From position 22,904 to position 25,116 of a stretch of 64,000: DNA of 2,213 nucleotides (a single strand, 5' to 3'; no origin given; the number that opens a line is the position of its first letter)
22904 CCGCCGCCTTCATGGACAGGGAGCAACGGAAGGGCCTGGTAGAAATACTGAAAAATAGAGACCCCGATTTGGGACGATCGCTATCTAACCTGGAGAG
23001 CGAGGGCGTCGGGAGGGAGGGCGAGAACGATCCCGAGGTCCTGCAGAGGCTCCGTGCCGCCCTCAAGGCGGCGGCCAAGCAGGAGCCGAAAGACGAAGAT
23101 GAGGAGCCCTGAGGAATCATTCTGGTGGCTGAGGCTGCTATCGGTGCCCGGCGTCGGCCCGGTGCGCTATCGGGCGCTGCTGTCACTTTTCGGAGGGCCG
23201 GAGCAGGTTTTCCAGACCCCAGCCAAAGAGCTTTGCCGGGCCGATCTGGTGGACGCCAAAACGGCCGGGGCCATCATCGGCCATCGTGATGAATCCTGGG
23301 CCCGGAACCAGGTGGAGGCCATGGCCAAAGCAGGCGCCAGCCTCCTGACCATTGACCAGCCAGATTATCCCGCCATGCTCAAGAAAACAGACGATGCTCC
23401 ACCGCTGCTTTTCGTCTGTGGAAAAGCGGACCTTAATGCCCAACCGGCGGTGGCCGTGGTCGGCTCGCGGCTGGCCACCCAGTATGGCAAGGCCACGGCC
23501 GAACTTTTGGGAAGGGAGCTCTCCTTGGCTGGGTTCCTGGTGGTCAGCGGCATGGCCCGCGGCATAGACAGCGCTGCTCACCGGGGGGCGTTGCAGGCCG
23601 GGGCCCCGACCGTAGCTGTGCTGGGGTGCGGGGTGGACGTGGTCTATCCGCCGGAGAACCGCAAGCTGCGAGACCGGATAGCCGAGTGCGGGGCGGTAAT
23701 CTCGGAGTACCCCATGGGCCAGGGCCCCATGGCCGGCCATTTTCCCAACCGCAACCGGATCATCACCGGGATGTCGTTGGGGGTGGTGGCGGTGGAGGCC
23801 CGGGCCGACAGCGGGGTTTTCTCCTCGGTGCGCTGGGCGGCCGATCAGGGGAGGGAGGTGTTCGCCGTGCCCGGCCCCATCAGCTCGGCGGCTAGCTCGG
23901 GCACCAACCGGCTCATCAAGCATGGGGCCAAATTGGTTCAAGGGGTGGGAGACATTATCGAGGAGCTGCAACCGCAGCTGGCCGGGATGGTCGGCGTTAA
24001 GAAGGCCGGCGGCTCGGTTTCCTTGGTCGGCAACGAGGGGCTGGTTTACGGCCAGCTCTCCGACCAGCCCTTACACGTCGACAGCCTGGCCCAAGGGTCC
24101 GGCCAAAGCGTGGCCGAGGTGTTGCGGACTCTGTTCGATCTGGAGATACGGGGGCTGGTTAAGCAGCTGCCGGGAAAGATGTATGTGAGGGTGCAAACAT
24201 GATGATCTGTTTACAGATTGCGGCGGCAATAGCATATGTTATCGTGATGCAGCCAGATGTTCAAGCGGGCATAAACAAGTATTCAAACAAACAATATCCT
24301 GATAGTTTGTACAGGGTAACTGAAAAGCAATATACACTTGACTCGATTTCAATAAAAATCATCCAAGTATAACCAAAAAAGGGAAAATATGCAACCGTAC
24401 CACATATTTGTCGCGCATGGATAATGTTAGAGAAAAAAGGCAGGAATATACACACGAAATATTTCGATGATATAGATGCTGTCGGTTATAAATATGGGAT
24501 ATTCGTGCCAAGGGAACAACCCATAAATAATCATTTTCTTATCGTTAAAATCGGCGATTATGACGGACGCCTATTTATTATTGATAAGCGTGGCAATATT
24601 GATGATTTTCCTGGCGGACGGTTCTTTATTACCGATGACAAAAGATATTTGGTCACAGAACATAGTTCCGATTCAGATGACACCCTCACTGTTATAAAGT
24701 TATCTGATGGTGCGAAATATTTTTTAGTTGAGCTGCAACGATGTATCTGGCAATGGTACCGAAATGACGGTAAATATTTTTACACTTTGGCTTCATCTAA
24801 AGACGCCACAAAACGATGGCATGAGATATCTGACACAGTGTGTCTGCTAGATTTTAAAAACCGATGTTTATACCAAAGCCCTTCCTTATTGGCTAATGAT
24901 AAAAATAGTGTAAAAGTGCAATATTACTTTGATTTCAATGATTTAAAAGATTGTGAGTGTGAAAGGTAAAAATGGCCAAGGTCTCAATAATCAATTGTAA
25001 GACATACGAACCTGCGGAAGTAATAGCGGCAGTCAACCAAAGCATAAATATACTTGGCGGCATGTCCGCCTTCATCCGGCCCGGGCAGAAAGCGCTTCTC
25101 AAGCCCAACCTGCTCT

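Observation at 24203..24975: About 770-bp low-GC island with an orphan 181-aa gene and a coupled leader peptide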

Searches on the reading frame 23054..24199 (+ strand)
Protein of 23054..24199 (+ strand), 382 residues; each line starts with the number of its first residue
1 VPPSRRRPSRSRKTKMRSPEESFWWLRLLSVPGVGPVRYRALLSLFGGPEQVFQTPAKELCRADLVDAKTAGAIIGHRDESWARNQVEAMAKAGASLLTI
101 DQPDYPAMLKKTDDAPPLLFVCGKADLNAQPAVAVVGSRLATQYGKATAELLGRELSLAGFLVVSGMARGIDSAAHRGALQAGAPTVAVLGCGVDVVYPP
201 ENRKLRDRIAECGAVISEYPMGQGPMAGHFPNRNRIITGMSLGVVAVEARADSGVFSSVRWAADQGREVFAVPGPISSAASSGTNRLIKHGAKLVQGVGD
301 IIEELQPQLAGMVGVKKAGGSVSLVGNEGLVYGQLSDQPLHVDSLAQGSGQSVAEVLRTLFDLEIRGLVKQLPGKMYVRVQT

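Call 6: search_protein_families(library=pfam, proteins=[window:23054-24199:+], max_evalue=1)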
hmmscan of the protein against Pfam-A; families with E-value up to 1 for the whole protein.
window:23054-24199:+ (382 aa): 8 families
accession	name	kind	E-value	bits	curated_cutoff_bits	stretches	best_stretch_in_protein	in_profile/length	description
PF02481.21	DNA_processg_A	-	1.6e-74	250.1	29.6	1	90-296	2-211/212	DNA recombination-mediator protein A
PF17782.7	DprA_WH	-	2.6e-11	43.8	22.9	1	328-375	14-61/61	DprA winged helix domain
PF18306.6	LDcluster4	-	7.5e-06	26.1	26.3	1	132-190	3-62/151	SLOG cluster4 family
PF14520.12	HHH_5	-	7.2e-05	23.6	27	1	27-75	3-52/57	Helix-hairpin-helix domain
PF21102.3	DprA_N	-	0.00013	22.1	22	1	20-51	2-33/64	DprA-like N-terminal HHH domain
PF25317.1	SAM_SMF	-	0.011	16.4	27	1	24-44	6-26/65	SMF/DprA SAM domain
PF00633.29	HHH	-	0.11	12.8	24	1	28-44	13-29/30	Helix-hairpin-helix motif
PF02371.22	Transposase_20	-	0.14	13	21.3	0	27-57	3-32/87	Transposase IS116/IS110/IS902 family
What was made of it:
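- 23054..24202 (+): dprA. Its last two sense codons (CAA ACA) and its TGA are specific to this window and belong to the inserted tract. Pfam DNA_processg_A E 1.6e-74 (call 6).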

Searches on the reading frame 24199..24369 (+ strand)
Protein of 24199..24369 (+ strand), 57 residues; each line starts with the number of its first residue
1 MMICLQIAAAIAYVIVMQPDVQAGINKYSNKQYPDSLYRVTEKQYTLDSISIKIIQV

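Call 6: search_protein_families(library=pfam, proteins=[window:24199-24369:+], max_evalue=1)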
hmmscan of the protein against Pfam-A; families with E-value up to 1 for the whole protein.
window:24199-24369:+ (57 aa): 0 families

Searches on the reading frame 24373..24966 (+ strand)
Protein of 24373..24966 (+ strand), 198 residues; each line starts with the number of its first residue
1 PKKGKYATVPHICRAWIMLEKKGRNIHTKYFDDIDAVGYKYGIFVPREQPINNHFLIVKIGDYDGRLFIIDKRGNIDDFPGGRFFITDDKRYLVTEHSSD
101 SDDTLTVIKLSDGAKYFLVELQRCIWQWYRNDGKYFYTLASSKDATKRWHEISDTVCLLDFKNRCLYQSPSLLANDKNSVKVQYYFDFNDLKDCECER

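Call 6: search_protein_families(library=pfam, proteins=[window:24424-24966:+], max_evalue=1)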
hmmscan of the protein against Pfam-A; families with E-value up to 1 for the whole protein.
window:24424-24966:+ (181 aa): 0 families

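Call 57: search_protein_families(library=padloc, proteins=[window:24373-24966:+], max_evalue=0.01)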
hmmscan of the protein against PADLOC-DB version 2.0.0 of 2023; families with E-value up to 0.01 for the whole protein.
window:24373-24966:+ (198 aa): 0 families

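Call 58: search_protein_families(library=ncbifam, proteins=[window:24373-24966:+], max_evalue=0.01)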
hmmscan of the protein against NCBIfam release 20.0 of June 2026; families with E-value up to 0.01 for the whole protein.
window:24373-24966:+ (198 aa): 0 families
